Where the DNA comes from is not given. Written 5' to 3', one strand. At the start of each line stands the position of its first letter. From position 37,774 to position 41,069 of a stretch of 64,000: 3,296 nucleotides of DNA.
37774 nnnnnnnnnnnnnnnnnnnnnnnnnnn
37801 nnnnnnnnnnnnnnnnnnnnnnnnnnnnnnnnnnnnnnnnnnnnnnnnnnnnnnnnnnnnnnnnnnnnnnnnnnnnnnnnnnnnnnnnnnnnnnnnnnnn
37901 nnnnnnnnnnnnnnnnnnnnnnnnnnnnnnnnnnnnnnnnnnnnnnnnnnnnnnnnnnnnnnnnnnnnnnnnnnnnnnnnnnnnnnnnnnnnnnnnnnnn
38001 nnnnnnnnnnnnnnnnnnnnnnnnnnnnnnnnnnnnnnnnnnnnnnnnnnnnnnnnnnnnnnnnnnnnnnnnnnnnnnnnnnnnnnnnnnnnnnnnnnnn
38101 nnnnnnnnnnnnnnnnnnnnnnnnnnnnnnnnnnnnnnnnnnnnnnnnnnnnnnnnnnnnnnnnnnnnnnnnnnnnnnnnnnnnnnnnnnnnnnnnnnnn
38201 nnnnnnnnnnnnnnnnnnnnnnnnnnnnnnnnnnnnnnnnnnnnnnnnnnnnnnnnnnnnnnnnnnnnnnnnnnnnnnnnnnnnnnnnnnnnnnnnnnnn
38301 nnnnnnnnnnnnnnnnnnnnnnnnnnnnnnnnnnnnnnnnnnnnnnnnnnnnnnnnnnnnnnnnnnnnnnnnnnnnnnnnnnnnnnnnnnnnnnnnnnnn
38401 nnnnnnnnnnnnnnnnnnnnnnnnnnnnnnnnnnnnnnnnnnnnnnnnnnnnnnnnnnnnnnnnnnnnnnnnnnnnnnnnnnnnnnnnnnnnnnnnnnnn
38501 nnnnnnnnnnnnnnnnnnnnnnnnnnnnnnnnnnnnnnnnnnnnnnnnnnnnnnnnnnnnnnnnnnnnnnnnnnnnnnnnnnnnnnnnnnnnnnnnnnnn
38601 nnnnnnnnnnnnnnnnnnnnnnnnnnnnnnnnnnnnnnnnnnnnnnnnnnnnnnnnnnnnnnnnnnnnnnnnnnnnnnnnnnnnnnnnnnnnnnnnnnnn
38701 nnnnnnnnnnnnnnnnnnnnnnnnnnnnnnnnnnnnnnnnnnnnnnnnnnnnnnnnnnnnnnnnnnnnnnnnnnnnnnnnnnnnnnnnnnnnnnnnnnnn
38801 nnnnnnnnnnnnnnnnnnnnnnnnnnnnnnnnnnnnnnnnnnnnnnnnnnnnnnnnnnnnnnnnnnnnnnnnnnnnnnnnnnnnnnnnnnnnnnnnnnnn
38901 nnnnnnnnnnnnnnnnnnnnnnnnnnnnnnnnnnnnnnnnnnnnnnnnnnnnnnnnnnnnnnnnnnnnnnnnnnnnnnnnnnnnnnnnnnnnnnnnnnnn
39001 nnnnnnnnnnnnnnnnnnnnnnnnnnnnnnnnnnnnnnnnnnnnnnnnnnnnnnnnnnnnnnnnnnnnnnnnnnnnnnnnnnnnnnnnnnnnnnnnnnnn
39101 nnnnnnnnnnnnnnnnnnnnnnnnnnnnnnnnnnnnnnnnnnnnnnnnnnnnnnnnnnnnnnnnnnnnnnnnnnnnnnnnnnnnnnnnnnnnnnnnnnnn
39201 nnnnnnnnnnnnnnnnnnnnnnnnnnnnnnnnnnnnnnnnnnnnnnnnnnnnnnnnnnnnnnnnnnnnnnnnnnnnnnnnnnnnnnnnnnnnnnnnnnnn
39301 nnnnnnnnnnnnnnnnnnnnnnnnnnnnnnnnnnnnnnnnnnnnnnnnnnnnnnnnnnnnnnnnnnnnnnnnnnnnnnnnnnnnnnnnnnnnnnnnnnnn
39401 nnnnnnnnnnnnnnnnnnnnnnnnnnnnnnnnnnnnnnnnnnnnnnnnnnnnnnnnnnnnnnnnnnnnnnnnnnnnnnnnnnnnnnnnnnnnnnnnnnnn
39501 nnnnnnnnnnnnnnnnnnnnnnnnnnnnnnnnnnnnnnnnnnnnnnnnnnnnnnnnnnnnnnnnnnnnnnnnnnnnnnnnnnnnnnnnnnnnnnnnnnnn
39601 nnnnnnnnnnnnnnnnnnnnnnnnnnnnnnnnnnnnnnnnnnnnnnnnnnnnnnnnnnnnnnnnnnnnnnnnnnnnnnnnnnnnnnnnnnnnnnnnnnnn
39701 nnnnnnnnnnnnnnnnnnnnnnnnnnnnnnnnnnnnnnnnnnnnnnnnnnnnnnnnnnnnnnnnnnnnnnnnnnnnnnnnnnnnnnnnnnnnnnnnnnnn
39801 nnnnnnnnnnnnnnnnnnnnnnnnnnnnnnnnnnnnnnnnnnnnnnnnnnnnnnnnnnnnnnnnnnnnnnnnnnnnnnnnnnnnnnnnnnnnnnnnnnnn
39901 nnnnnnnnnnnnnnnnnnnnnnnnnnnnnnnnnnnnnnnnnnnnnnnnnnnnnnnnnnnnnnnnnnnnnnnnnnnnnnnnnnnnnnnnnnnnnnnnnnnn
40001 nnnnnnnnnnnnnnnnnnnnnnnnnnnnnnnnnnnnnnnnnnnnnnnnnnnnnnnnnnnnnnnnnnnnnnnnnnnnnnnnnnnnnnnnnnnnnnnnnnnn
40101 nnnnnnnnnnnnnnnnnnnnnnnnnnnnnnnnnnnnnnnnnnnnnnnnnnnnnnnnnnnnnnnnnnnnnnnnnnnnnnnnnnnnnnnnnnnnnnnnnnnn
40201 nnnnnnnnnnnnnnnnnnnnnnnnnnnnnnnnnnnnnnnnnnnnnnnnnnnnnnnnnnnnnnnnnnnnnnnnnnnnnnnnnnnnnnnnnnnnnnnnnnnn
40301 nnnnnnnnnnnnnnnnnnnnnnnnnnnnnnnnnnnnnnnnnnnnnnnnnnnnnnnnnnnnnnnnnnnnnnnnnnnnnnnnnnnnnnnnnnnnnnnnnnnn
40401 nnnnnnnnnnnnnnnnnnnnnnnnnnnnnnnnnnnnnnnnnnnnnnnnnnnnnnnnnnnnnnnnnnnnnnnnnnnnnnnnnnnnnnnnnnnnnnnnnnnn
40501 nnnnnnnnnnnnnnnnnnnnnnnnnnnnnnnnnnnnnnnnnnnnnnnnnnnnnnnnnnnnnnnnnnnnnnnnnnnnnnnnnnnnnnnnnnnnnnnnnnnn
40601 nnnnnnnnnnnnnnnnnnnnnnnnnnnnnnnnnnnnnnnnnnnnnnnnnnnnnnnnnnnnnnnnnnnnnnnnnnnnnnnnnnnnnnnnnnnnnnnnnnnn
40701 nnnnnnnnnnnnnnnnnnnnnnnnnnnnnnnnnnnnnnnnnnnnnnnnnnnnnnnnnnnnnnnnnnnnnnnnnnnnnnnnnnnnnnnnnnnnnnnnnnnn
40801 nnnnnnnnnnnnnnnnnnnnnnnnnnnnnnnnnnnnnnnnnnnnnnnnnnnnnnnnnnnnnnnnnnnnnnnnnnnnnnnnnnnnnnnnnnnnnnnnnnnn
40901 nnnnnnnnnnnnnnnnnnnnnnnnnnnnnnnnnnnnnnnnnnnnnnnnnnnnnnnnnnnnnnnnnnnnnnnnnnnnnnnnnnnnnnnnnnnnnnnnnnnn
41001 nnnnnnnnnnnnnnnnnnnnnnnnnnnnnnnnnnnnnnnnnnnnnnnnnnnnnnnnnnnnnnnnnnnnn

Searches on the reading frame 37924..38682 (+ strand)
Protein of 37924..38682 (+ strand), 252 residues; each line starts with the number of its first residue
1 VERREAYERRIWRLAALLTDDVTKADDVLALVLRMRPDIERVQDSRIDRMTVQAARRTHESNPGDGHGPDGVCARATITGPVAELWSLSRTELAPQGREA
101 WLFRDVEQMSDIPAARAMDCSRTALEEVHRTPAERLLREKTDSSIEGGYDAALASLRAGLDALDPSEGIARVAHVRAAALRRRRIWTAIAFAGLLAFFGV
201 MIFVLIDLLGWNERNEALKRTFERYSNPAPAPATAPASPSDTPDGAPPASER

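Call 7: search_protein_families(library=pfam, proteins=[window:37924-38682:+], max_evalue=0.01)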
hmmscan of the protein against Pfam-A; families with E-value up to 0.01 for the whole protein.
window:37924-38682:+ (252 aa): 0 families

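Call 33: find_encoding_contigs(protein=window:37924-38682:+, flank=10000, max_places=10)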
Protein window:37924-38682:+ (252 aa): no gene with exactly this product is on record in the collection.

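Call 58: search_protein_families(library=ncbifam, proteins=[window:37924-38682:+], max_evalue=0.001)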
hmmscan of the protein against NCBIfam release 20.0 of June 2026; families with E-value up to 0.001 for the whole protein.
window:37924-38682:+ (252 aa): 0 families

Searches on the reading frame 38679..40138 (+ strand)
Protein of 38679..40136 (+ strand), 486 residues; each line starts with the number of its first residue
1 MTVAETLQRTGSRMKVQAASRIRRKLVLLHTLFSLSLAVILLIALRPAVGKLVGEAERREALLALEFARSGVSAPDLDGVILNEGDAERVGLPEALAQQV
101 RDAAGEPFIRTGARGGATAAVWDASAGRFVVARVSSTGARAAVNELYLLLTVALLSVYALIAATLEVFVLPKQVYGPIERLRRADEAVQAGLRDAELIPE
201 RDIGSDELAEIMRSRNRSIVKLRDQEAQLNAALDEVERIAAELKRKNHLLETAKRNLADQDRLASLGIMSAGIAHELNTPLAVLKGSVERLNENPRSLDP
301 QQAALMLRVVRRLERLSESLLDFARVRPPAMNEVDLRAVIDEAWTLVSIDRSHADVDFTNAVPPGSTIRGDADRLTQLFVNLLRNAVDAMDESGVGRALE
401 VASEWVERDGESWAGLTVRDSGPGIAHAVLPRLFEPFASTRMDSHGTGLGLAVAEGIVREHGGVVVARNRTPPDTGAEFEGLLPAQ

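Call 12: find_related_loci(query=window:38679-40136:+, collection=genome_contigs, flank=4000)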
Query seq(486 aa) (486 aa) in genome_contigs; peptide patterns used: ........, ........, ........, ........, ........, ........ (x = any residue, [..] = any of these).
279 stretches matched a pattern; 74 encode a relative of the query (tblastn E <= 1e-3); 74 distinct loci.
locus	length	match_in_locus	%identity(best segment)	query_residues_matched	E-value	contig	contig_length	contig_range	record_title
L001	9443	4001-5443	58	9-485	7e-157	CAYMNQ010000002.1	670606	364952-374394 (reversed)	MAG TPA_asm: uncultured Phycisphaeraceae bacterium isolate SRP287051_co1_63 genome assembly, contig: NODE_8_length_67060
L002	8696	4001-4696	34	250-486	2e-30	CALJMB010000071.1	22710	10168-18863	MAG TPA_asm: uncultured Balneolaceae bacterium isolate SRR6713627_bin.87_CONCOCT_v1.1_MAG genome assembly, contig: ERZ79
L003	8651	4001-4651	33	261-484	2e-29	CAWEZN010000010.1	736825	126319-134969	MAG: uncultured candidate division Zixibacteria bacterium isolate MFD05942.bin.2.353 genome assembly, contig: contig_440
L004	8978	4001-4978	28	154-484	2e-28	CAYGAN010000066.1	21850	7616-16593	MAG TPA_asm: uncultured Planctomycetales bacterium isolate ERP108616_co2_66 genome assembly, contig: NODE_3421_length_21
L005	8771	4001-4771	34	218-485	8e-29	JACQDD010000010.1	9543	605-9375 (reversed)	MAG: Acidobacteriales bacterium isolate NC_groundwater_985_Pr1_S-0.65um_60_22 Montesol18_Sp65_coassembly_scaffold_131949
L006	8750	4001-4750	32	227-484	1e-28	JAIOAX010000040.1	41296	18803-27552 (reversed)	MAG: Chloroflexota bacterium isolate S1bins75 c_000000000040, whole genome shotgun sequence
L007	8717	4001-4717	31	257-486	3e-28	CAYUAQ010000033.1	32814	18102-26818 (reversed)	MAG TPA_asm: uncultured Desulfobacteraceae bacterium isolate SRP338002_co1_42 genome assembly, contig: NODE_1228_length_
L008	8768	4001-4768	35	218-484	5e-28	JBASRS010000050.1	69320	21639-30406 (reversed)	MAG: Terriglobales bacterium isolate MFD13510_ilm_asm_bin1 k127_33799, whole genome shotgun sequence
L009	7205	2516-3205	35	250-485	1e-27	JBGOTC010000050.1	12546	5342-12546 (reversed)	MAG: Terriglobia bacterium isolate OBJ_0618_7090110_171 k141_5019366_length_12546_cov_10.0000, whole genome shotgun sequ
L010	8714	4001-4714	30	257-485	3e-27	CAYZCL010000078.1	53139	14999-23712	MAG TPA_asm: uncultured Desulfobacteraceae bacterium isolate binchicken_co219_27 genome assembly, contig: k141_780460, w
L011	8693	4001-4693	32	250-485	2e-27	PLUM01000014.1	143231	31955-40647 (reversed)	MAG: Acidobacteria bacterium isolate palsa_360 73.20120700_P3D.97_contig_5860, whole genome shotgun sequence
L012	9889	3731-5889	33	254-465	6e-27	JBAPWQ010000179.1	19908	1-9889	MAG: Desulfobacterales bacterium isolate MFD00116_ilm_asm_bin20 k127_165616, whole genome shotgun sequence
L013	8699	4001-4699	32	256-486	6e-27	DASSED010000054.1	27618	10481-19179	MAG TPA_asm: Gemmatimonadales bacterium isolate SMAG_U968 k141_1313126, whole genome shotgun sequence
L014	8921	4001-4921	30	146-463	1e-26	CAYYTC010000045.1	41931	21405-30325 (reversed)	MAG TPA_asm: uncultured Acidobacteriota bacterium isolate SRP192927_co7_741 genome assembly, contig: NODE_1313_length_41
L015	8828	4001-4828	30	208-484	1e-26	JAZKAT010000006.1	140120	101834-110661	MAG: Pseudomonadota bacterium isolate ADI_H3L2_1_122_18_3-bin042_1 ADIH3L21_B042_1_000000000006, whole genome shotgun se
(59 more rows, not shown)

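Call 58: search_protein_families(library=ncbifam, proteins=[window:38679-40138:+], max_evalue=0.001)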
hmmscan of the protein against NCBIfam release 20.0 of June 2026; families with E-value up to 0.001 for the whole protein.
window:38679-40138:+ (486 aa): 72 families (the best 25 are shown)
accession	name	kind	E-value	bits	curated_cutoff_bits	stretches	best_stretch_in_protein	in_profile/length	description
NF008468.0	PRK11360.1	equivalog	3.6e-44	151.2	646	1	253-484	383-607/616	two-component system sensor histidine kinase AtoS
NF010411.0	PRK13837.1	equivalog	6.7e-37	126.9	647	1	217-485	402-675/828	two-component system VirA-like sensor kinase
NF007688.0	PRK10364.1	equivalog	1.4e-36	126.2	479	1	253-484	227-450/460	two-component system sensor histidine kinase ZraS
NF052574.1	HisKinEspCMyxo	equivalog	1.6e-30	105.9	1200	1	256-485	407-637/785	serine histidine kinase EspC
TIGR02966.1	phoR_proteo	equivalog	2.1e-27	96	334.2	1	271-464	119-316/333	phosphate regulon sensor histidine kinase PhoR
NF012163.2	BaeS_SmeS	equivalog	3.2e-27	95.6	500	1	234-468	217-443/457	sensor histidine kinase efflux regulator BaeS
NF046044.1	PnpS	equivalog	1.7e-25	89.9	400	1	272-468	176-376/390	two-component system histidine kinase PnpS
NF047794.1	HisKinPtgB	equivalog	3.9e-25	88.2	1000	1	160-463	346-635/656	two-component system sensor histidine kinase PgtB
NF008312.0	PRK11100.1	equivalog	1.8e-24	86.4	356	1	217-472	208-463/477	two-component system sensor histidine kinase CreC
NF047497.1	HK_LIC_12097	equivalog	4.2e-24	84.9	500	1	261-468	145-352/367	LIC_12097 family sensor histidine kinase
NF038348.1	T2SS_HK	subfamily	7.4e-24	84.1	450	2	312-470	410-560/574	histidine kinase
NF007837.0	PRK10549.1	equivalog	8.6e-24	84.1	603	1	232-469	215-444/466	envelope stress sensor histidine kinase BaeS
NF047466.1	hybrid_RR_LvrB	exception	1.1e-23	84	500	1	229-465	116-358/377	hybrid histidine kinase/response regulator LvrB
NF052573.1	HisKinEspAMyxo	equivalog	2.5e-23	82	1400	1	219-480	345-606/755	serine histidine kinase EspA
NF040750.1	tetrathio_HK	equivalog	6e-22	77.8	750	1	236-475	308-546/555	tetrathionate respiration histidine kinase TtrS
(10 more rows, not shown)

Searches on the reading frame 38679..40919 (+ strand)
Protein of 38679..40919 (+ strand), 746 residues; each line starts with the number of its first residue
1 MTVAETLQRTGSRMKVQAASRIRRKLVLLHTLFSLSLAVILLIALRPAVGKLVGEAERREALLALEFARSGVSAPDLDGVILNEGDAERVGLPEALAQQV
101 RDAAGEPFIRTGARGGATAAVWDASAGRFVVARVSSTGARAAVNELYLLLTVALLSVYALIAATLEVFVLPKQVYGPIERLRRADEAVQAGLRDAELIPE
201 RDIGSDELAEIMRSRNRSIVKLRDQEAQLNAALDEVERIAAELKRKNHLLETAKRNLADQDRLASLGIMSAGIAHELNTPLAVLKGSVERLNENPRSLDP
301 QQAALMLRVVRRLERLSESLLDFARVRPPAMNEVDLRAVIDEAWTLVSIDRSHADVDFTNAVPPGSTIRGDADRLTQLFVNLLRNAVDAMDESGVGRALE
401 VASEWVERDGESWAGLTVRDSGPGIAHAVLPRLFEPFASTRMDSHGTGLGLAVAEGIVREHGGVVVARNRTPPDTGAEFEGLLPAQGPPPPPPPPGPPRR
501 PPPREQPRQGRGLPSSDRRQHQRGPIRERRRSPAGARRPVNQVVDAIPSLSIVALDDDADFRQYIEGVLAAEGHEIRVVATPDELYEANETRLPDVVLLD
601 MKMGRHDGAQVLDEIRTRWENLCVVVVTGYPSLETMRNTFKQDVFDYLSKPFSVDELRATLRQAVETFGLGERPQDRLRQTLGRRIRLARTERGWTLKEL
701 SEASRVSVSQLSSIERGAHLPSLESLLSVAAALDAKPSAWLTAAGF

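Call 7: search_protein_families(library=pfam, proteins=[window:38679-40919:+], max_evalue=0.01)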
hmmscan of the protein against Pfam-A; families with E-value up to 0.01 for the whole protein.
window:38679-40919:+ (746 aa): 8 families
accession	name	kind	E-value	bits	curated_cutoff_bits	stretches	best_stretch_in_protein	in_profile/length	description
PF00072.30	Response_reg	-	1e-20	74.4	30.2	1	553-661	2-110/111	Response regulator receiver domain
PF02518.31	HATPase_c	-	5.4e-19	69.1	26.4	1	370-485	1-109/111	Histidine kinase-, DNA gyrase B-, and HSP90-like ATPase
PF01381.28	HTH_3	-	1.4e-11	44.7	23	1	686-739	1-53/55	Helix-turn-helix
PF00512.31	HisKA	-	1.5e-10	41.4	26.9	1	268-327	4-64/66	His Kinase A (phospho-acceptor) domain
PF13560.12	HTH_31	-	1.7e-10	41.5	27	1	682-737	2-58/64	Helix-turn-helix domain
PF12844.13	HTH_19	-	1.6e-06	28.4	30.2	1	683-739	1-57/64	Helix-turn-helix domain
PF13413.12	HTH_25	-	0.00019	21.6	24.6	1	687-718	3-34/62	Helix-turn-helix domain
PF13443.12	HTH_26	-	0.0028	18.3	22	1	691-737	7-54/63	Cro/C1-type HTH DNA-binding domain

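Call 8: find_encoding_contigs(protein=window:38679-40919:+, flank=10000, max_places=10)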
Protein window:38679-40919:+ (746 aa): no gene with exactly this product is on record in the collection.

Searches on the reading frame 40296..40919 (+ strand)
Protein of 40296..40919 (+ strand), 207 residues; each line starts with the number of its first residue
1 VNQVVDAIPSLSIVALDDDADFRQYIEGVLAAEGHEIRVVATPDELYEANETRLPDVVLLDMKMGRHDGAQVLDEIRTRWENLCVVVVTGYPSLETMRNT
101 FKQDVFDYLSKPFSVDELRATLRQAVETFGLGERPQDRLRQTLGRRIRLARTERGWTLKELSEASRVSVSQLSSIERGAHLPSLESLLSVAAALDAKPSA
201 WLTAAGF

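Call 7: search_protein_families(library=pfam, proteins=[window:40296-40919:+], max_evalue=0.01)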
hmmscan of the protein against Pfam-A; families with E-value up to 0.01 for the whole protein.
window:40296-40919:+ (207 aa): 7 families
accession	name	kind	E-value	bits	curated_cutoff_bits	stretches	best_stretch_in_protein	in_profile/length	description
PF00072.30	Response_reg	-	1.1e-21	77.5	30.2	1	14-122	2-110/111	Response regulator receiver domain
PF01381.28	HTH_3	-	2.5e-12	47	23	1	147-200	1-53/55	Helix-turn-helix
PF13560.12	HTH_31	-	1.3e-10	41.9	27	1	143-198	2-58/64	Helix-turn-helix domain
PF12844.13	HTH_19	-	1.7e-07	31.5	30.2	1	144-201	1-58/64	Helix-turn-helix domain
PF13413.12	HTH_25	-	4e-05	23.8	24.6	1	148-179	3-34/62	Helix-turn-helix domain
PF13443.12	HTH_26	-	0.00076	20.1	22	1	152-198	7-54/63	Cro/C1-type HTH DNA-binding domain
PF13744.12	HTH_37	-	0.0054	16.9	27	0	129-196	5-73/80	Helix-turn-helix domain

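Call 28: find_homologous_proteins(query=window:40296-40916:+, max_evalue=1e-30)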
Query seq(207 aa) (207 aa): 3272 proteins with E <= 1e-30 among 5319 candidates; the best 120 are listed.
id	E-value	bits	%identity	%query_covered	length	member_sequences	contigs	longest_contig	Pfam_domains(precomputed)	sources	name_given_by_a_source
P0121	5.7e-129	446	100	100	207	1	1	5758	PF12844.14,PF01381.29,PF00072.31,PF13560.13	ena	-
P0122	1.5e-95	336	76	97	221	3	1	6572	PF12844.14,PF01381.29,PF00072.31,PF13560.13,PF13443.13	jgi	jgi:DNA-binding NtrC family response regulator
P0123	5.5e-95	335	77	96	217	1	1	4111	PF12844.14,PF01381.29,PF00072.31,PF13560.13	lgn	-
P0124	1.0e-94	334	77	95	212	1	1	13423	PF12844.14,PF01381.29,PF00072.31,PF13560.13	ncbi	ncbi:MAG: response regulator [Planctomycetota bacterium]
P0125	3.3e-94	332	76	96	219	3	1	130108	PF12844.14,PF01381.29,PF00072.31,PF13560.13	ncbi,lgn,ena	-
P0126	1.2e-93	330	76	95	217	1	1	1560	PF01381.29,PF00072.31,PF13560.13,PF13443.13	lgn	-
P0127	1.4e-93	330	76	95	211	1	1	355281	PF12844.14,PF01381.29,PF00072.31,PF13560.13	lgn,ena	-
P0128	1.7e-93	330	75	96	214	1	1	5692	PF12844.14,PF01381.29,PF00072.31,PF13560.13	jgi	jgi:DNA-binding NtrC family response regulator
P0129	1.8e-93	330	74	96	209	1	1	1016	PF01381.29,PF00072.31,PF13560.13,PF13443.13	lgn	-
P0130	2.6e-93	329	75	96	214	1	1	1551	PF12844.14,PF01381.29,PF00072.31,PF13560.13,PF13443.13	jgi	-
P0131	3.0e-93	329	72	98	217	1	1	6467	PF12844.14,PF01381.29,PF00072.31,PF13560.13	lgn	-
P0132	3.6e-93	329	75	97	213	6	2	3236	PF12844.14,PF01381.29,PF00072.31,PF13560.13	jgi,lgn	-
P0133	4.6e-93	328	76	99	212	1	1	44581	PF12844.14,PF01381.29,PF00072.31,PF13560.13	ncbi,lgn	-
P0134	4.7e-93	328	75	96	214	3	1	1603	PF12844.14,PF01381.29,PF00072.31,PF13560.13,PF13443.13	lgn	-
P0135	5.3e-93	328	73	97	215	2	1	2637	PF12844.14,PF01381.29,PF00072.31,PF13560.13,PF13443.13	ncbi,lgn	-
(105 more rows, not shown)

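Call 30: find_encoding_contigs(protein=P0121, flank=10000, max_places=10)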
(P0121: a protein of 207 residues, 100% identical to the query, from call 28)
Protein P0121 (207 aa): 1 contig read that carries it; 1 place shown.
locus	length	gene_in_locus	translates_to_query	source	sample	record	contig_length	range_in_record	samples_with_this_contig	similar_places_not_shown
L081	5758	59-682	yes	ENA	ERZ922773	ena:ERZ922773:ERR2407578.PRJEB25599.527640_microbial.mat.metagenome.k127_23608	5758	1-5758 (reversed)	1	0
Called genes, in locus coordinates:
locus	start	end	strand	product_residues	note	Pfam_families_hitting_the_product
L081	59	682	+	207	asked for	PF00072:Response_reg, PF13560:HTH_31, PF01381:HTH_3, PF12844:HTH_19 (weak)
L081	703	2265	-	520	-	-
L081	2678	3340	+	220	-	-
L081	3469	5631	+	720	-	PF14938:SNAP (faint)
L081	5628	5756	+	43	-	?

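Call 58: search_protein_families(library=ncbifam, proteins=[window:40296-40919:+], max_evalue=0.001)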
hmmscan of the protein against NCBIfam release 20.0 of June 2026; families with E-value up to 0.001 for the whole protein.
window:40296-40919:+ (207 aa): 84 families (the best 25 are shown)
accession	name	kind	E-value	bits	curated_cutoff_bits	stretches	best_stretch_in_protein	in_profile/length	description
NF051870.1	NAssimRespRegNtrX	equivalog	5.9e-23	81.5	600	1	12-142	3-134/452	nitrogen assimilation response regulator NtrX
NF008469.0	PRK11361.1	equivalog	2.3e-19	69.4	714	1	12-150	6-143/461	acetoacetate metabolism transcriptional regulator AtoC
TIGR01818.1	ntrC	equivalog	2.8e-19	69.3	558.6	1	14-127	2-115/463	nitrogen regulation protein NR(I)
NF008176.1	PRK10923.1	equivalog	9.9e-19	67.3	620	1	14-135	7-128/469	nitrogen regulation protein NR(I)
NF033791.1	ActR_PrrA_rreg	equivalog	4e-16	59.5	250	1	12-127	3-118/173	ActR/PrrA/RegA family redox response regulator transcription factor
NF006900.1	PRK09390.1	equivalog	1.5e-15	57.2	255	1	13-154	7-148/203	response regulator FixJ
NF040749.1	tetrathio_RR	equivalog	5.6e-15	55.6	290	1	14-128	3-117/191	tetrathionate respiration response regulator TtrR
NF007689.0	PRK10365.1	equivalog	1.9e-14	53.3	760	1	11-126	6-121/441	sigma-54-dependent response regulator transcription factor ZraR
NF053512.1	nitric_RR_NosR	exception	3.4e-14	52.7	400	1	13-143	1-131/422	response regulator c-di-GMP phosphodiesterase, NosR family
NF041946.1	LuxO_transreg_Vib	equivalog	5e-13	48.6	800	1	29-127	15-113/463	quorum-sensing sigma-54 dependent transcriptional regulator LuxO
NF040689.1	MtrAB_MtrA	equivalog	1.9e-12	47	300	1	13-126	1-113/219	MtrAB system response regulator MtrA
NF045944.1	ResRegRpaBCyano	equivalog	3.1e-12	46.4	330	1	16-128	3-114/229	response regulator transcription factor RpaB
NF047793.1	ResRegPgtA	equivalog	8.9e-12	44.5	650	1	12-127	7-122/414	two-component system response regulator PgtA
NF041677.1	trans_regClgR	equivalog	1.1e-11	44.8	170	1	139-206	5-72/113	transcriptional regulator ClgR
NF051850.1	RespRegRprY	equivalog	1.3e-11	44.3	370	1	11-122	5-116/234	response regulator transcription factor RprY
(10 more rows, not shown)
